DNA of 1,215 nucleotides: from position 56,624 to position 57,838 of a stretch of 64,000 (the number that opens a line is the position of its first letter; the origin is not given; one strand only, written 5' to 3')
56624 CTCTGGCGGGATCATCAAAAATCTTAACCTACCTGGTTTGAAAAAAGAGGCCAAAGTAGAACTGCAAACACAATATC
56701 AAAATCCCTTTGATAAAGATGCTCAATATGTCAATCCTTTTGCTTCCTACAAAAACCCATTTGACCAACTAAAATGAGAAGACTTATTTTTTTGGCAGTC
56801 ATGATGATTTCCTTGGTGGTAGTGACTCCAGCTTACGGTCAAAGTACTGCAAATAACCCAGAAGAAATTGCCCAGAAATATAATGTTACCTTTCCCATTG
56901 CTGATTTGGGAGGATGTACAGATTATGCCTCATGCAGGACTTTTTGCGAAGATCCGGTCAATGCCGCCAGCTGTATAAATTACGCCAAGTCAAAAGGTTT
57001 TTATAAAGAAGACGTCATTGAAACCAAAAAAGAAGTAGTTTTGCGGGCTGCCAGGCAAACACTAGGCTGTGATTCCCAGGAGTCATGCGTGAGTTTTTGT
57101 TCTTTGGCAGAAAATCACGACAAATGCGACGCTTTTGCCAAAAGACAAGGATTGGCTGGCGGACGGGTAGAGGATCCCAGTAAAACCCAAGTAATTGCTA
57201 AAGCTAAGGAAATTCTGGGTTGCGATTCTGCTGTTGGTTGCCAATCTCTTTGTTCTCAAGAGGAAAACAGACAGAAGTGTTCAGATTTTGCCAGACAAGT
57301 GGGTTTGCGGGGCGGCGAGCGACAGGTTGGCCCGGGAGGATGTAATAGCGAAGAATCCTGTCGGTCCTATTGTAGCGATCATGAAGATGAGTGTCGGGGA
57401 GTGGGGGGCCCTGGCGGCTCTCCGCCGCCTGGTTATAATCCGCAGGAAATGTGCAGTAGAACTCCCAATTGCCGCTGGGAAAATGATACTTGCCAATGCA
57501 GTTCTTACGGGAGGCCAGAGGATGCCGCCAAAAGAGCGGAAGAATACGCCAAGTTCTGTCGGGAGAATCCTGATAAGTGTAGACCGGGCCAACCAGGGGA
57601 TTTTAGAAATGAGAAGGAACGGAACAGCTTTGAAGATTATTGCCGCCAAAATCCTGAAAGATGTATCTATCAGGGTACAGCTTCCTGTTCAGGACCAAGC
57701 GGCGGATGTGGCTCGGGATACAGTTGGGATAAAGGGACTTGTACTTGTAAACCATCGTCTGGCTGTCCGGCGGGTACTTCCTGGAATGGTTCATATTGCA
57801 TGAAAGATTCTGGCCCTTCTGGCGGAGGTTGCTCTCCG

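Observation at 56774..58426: Secreted protein with four tandem ~38 aa cysteine modules and a Gly/Ser/Cys-rich tail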

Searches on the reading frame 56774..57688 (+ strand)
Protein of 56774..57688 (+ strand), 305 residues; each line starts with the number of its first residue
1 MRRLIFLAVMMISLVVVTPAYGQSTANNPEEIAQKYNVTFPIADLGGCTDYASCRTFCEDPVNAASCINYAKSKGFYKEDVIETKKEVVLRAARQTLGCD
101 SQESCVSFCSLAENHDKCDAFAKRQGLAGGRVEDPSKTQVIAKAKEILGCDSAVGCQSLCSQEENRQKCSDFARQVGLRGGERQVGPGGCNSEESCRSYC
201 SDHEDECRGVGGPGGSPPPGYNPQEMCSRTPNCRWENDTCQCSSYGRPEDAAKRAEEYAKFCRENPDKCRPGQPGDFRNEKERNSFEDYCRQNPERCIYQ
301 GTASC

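Call 7: find_homologous_proteins(query=window:56774-57688:+, max_evalue=0.01)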
Query seq(305 aa) (305 aa): 315 proteins with E <= 0.01 among 2296 candidates; the best 120 are listed.
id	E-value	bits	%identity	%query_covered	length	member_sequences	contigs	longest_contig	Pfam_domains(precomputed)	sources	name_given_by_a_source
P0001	3.8e-144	498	65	96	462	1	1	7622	-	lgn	-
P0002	2.1e-136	473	61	97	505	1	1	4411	-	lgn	-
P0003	7.4e-135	468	58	91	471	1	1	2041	-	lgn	-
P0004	1.3e-126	440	57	96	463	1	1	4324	-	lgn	-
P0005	9.7e-126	438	55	97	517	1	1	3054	-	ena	-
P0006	2.3e-121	423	54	96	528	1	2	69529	-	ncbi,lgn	-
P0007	1.6e-119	417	51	91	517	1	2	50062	-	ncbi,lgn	-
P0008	6.9e-119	415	51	96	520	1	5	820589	-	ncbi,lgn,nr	ncbi:MAG: hypothetical protein HYW45_03745 [Candidatus Daviesbacteria bacterium]|nr:MAG: hypothetica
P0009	2.2e-117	410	49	98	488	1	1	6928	-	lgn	-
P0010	8.0e-117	408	50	96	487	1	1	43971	-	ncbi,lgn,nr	ncbi:hypothetical protein HYT18_04805 [Candidatus Microgenomates bacterium]|nr:hypothetical protein 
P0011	9.3e-117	408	50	97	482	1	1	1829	-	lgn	-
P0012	1.1e-115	405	51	96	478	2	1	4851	-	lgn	-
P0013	2.2e-115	404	55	96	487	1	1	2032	-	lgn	-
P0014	1.5e-112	394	47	92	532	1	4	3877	-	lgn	-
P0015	4.0e-111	390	53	91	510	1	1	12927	-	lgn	-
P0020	3.7e-107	377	51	89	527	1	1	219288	-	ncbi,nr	ncbi:hypothetical protein HYS96_03185 [Candidatus Daviesbacteria bacterium]|nr:hypothetical protein 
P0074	6.0e-78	281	40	87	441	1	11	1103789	-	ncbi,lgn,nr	ncbi:MAG: hypothetical protein HYW86_00760 [Candidatus Roizmanbacteria bacterium]|nr:MAG: hypothetic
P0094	1.0e-71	260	40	97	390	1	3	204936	-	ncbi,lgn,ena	-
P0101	6.8e-70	254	40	79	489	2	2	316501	-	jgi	-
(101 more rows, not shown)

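Call 11: find_encoding_contigs(protein=P0008, flank=8000, max_places=2)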
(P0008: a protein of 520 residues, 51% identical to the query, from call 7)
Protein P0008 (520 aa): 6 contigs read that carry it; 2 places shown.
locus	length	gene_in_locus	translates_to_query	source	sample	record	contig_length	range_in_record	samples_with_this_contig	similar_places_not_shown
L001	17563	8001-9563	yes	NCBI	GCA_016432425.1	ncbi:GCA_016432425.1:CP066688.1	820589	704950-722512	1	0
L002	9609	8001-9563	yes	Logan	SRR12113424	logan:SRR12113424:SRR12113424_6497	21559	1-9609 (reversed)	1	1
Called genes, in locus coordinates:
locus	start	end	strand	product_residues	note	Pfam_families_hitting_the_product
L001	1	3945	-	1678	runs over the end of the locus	-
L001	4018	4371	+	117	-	PF18908:DUF5663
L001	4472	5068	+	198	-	-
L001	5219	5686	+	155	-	-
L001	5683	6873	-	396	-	PF00579:tRNA-synt_1b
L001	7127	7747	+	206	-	-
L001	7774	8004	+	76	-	-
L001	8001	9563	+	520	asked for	-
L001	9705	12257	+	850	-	PF00912:Transgly, PF00905:Transpeptidase, PF17957:Big_7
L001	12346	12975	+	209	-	PF04294:VanW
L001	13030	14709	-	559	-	PF03483:B3_4, PF03484:B5, PF17759:tRNA_synthFbeta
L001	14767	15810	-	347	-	PF02912:Phe_tRNA-synt_N, PF01409:tRNA-synt_2d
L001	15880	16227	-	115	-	PF00453:Ribosomal_L20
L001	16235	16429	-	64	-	PF01632:Ribosomal_L35p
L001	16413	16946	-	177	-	PF05198:IF3_N, PF00707:IF3_C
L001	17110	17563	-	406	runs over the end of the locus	PF00587:tRNA-synt_2b, PF03129:HGTP_anticodon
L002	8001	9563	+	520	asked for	-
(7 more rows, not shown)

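Call 12: find_encoding_contigs(protein=P0074, flank=8000, max_places=2)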
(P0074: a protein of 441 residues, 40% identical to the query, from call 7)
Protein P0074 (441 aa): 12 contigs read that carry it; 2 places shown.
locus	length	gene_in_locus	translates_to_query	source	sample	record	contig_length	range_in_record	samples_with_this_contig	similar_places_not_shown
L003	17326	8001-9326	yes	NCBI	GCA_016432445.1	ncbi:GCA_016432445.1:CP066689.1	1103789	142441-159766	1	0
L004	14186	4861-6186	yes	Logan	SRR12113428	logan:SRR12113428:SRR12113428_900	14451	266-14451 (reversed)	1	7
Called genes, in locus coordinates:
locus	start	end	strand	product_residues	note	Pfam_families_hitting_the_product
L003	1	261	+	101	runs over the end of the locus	PF01022:HTH_5 (weak), PF12840:HTH_20 (weak)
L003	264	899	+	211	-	PF02411:MerT, PF00403:HMA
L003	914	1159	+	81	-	PF13192:Thioredoxin_3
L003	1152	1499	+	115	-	PF13192:Thioredoxin_3 (weak)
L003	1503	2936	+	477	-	PF00890:FAD_binding_2 (faint), PF01134:GIDA, PF03486:HI0933_like (faint), PF07992:Pyr_redox_2, PF12831:FAD_oxidored, PF13738:Pyr_redox_3, PF00070:Pyr_redox, PF02852:Pyr_redox_dim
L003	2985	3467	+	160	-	PF01980:TrmO_N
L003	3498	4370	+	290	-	PF05048:NosD, PF13229:Beta_helix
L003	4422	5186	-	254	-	-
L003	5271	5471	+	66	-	-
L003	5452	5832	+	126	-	PF07883:Cupin_2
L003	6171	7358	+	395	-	PF04851:ResIII, PF00270:DEAD, PF00271:Helicase_C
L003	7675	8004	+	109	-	-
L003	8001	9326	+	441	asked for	-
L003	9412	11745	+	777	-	PF02190:LON_substr_bdg, PF00004:AAA, PF07728:AAA_5 (weak), PF22667:Lon_lid, PF05362:Lon_C, PF13541:ChlI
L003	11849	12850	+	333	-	PF00152:tRNA-synt_2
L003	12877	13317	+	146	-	PF00383:dCMP_cyt_deam_1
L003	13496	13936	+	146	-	-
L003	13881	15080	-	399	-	PF00571:CBS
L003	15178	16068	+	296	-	PF00892:EamA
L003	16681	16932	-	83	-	-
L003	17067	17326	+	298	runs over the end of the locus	PF03741:TerC (weak), PF04332:DUF475, PF03741:TerC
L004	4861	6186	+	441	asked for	-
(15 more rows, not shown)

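Call 15: find_encoding_contigs(protein=P0020, flank=8000, max_places=1)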
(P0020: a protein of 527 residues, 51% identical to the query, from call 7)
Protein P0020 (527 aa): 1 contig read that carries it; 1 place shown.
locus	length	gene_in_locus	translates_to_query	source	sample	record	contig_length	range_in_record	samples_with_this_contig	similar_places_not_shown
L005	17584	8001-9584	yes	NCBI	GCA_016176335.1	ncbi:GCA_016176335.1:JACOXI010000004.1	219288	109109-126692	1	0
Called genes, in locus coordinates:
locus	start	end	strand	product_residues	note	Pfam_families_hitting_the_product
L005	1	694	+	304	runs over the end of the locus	PF00231:ATP-synt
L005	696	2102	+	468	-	PF02874:ATP-synt_ab_N, PF00006:ATP-synt_ab, PF22919:ATP-synt_VA_C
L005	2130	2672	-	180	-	-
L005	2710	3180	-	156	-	-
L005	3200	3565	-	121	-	PF20393:Pro_CA_2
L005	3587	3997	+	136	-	PF02823:ATP-synt_DE_N, PF00401:ATP-synt_DE (weak)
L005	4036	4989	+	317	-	PF00535:Glycos_transf_2, PF13641:Glyco_tranf_2_3, PF13632:Glyco_trans_2_3 (weak)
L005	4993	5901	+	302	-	PF00535:Glycos_transf_2, PF13641:Glyco_tranf_2_3 (faint)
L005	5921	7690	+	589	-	PF00535:Glycos_transf_2, PF10111:Glyco_tranf_2_2 (faint), PF13641:Glyco_tranf_2_3 (weak), PF13632:Glyco_trans_2_3 (faint), PF13641:Glyco_tranf_2_3, PF00535:Glycos_transf_2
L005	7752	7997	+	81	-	-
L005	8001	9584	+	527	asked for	-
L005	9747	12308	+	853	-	PF00912:Transgly, PF00905:Transpeptidase, PF17957:Big_7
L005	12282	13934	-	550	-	PF03483:B3_4, PF03484:B5, PF17759:tRNA_synthFbeta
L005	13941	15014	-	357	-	PF02912:Phe_tRNA-synt_N, PF01409:tRNA-synt_2d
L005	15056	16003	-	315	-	-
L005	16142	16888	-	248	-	PF02585:PIG-L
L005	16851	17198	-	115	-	PF00453:Ribosomal_L20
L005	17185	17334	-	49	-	-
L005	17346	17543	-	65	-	PF01632:Ribosomal_L35p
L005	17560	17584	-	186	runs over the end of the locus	PF05198:IF3_N, PF00707:IF3_C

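Call 16: find_encoding_contigs(protein=P0094, flank=8000, max_places=1)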
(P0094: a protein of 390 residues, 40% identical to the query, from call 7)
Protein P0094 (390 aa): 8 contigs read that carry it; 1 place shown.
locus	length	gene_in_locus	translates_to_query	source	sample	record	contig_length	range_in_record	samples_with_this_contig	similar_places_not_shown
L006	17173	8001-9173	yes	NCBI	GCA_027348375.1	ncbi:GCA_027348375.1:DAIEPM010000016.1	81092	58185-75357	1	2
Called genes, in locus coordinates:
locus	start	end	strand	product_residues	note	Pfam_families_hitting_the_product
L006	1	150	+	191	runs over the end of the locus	PF00963:Cohesin (weak)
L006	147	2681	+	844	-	-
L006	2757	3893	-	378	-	PF01321:Creatinase_N, PF00557:Peptidase_M24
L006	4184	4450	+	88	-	PF02604:PhdYeFM_antitox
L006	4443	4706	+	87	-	-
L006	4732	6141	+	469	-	PF01229:Glyco_hydro_39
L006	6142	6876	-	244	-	PF04402:SIMPL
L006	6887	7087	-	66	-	-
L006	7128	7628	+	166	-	PF04239:DUF421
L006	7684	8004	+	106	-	-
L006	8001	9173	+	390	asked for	-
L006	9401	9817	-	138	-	-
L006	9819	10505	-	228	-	-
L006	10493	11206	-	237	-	-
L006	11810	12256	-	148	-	PF01668:SmpB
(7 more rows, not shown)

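Call 17: find_encoding_contigs(protein=P0101, flank=8000, max_places=1)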
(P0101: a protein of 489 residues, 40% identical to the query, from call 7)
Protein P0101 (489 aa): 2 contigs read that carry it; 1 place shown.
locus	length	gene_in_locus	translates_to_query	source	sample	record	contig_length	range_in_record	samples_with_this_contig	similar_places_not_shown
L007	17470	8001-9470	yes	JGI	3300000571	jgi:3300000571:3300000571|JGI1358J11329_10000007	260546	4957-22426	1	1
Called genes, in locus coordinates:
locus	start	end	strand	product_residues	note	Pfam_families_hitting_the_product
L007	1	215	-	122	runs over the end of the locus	PF01029:NusB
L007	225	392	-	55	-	PF01783:Ribosomal_L32p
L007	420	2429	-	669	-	PF17191:RecG_wedge, PF01336:tRNA_anti-codon, PF22590:Cas3-like_C_2 (faint), PF00270:DEAD, PF04851:ResIII, PF00271:Helicase_C, PF19833:RecG_dom3_C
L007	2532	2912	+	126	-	-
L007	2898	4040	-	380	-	PF00579:tRNA-synt_1b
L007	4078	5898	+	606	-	PF00005:ABC_tran, PF02463:SMC_N (weak), PF13304:AAA_21 (faint)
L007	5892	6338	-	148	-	-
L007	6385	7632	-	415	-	-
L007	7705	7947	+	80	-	-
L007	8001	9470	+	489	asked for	-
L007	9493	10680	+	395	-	-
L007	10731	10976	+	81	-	-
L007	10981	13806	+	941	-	-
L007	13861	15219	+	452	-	-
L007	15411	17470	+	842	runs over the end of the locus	PF00912:Transgly, PF00905:Transpeptidase, PF17957:Big_7 (weak)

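Call 31: find_related_loci(query=A3, collection=genome_contigs, flank=6000)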
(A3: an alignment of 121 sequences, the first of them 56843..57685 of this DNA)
Query A3 (281 aa) in genome_contigs; peptide patterns used: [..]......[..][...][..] (x = any residue, [..] = any of these).
59 stretches matched a pattern; 46 encode a relative of the query (tblastn E <= 1e-3); 46 distinct loci.
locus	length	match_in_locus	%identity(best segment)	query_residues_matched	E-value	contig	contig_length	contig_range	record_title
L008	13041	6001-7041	54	1-274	3e-102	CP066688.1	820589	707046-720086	MAG: Candidatus Daviesbacteria bacterium isolate NC_groundwater_497_Ag_S-0.1um_39_22 chromosome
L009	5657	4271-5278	52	5-276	1e-101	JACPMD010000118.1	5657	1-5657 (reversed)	MAG: Candidatus Roizmanbacteria bacterium isolate NC_groundwater_539_Ag_S-0.1um_39_6 S35_SO-1_scaffold_446765, whole gen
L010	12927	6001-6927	51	5-274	4e-100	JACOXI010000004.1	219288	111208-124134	MAG: Candidatus Daviesbacteria bacterium isolate NC_groundwater_149_Ag_S-0.1um_39_14 S4_GD2017_2_S1_scaffold_23, whole g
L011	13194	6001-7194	52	6-274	9e-100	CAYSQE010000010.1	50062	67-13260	MAG TPA_asm: uncultured Gammaproteobacteria bacterium isolate SRP269290_co1_355 genome assembly, contig: NODE_675_length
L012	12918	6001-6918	52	5-274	3e-99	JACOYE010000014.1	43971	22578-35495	MAG: Candidatus Microgenomates bacterium isolate NC_groundwater_171_Ag_S-0.1um_39_14 S4_GD2017_2_S1_scaffold_464, whole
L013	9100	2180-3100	50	6-280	2e-98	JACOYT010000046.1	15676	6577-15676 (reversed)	MAG: Candidatus Roizmanbacteria bacterium isolate NC_groundwater_186_Ag_S-0.1um_43_13 S4_GD2017_2_S1_scaffold_2430, whol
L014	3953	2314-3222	51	6-277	2e-97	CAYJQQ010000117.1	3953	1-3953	MAG TPA_asm: uncultured Gammaproteobacteria bacterium isolate ERP125453_co1_343 genome assembly, contig: NODE_32292_leng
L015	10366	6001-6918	49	5-274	5e-95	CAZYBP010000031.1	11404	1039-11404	MAG TPA_asm: uncultured Gammaproteobacteria bacterium isolate binchicken_co227_340 genome assembly, contig: NODE_10945_l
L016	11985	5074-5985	49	5-277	2e-95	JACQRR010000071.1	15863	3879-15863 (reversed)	MAG: Candidatus Roizmanbacteria bacterium isolate NC_groundwater_1364_Ag_S-0.2um_37_64 S_p2_S4_coassembly_k141_1503211,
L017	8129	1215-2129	49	6-281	4e-94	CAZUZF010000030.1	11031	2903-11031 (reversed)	MAG TPA_asm: uncultured Gammaproteobacteria bacterium isolate binchicken_co38_1268 genome assembly, contig: NODE_12582_l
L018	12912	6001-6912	57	7-274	4e-106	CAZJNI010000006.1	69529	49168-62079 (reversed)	MAG TPA_asm: uncultured Gammaproteobacteria bacterium isolate binchicken_co38_1358 genome assembly, contig: NODE_968_len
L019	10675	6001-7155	49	3-276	9e-93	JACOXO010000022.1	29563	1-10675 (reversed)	MAG: Candidatus Gottesmanbacteria bacterium isolate NC_groundwater_155_Ag_S-0.1um_35_9 S4_GD2017_2_S1_scaffold_934, whol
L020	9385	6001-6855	46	5-275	3e-83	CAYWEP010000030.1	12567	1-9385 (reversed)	MAG TPA_asm: uncultured Gammaproteobacteria bacterium isolate SRP269290_co3_1003 genome assembly, contig: NODE_6027_leng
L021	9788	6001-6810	46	6-251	4e-80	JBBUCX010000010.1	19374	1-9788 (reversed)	MAG: Patescibacteria group bacterium isolate H51-bin115_1 H51_bin115_1_000000000010, whole genome shotgun sequence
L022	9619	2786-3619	47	1-246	1e-79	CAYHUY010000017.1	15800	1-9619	MAG TPA_asm: uncultured Gammaproteobacteria bacterium isolate ERP119705_co16_474 genome assembly, contig: NODE_2934_leng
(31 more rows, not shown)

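Call 32: predict_structure(alignment_id=A3)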
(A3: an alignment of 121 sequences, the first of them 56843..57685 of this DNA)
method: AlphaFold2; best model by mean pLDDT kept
length: 281 residues; sequences in the alignment: 121
mean_pLDDT: 82.3   pTM: 0.43
mean pLDDT of the five models: 82.3, 81.6, 81.2, 80.3, 79.8
residues with pLDDT >= 90: 114; 70-90: 117; 50-70: 39; < 50: 11
segments of 3 or more residues with pLDDT < 50: 278-281
pLDDT, mean of each block of 10 residues (from residue 1): 73 92 94 95 94 81 92 96 93 92 77 81 93 92 93 78 64 81 65 66 87 89 59 78 80 76 82 64 38
secondary structure, 60 per line:
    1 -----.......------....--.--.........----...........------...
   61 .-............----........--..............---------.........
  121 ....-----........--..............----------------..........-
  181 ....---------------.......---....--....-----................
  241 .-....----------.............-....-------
elements in order: H6-12 H28-36 H41-51 H58-61 H63-74 H79-86 H89-102 H112-124 H130-137 H140-153 H170-179 H181-184 H200-206 E210-213 E216-219 H225-241 H243-246 H257-269 H271-274
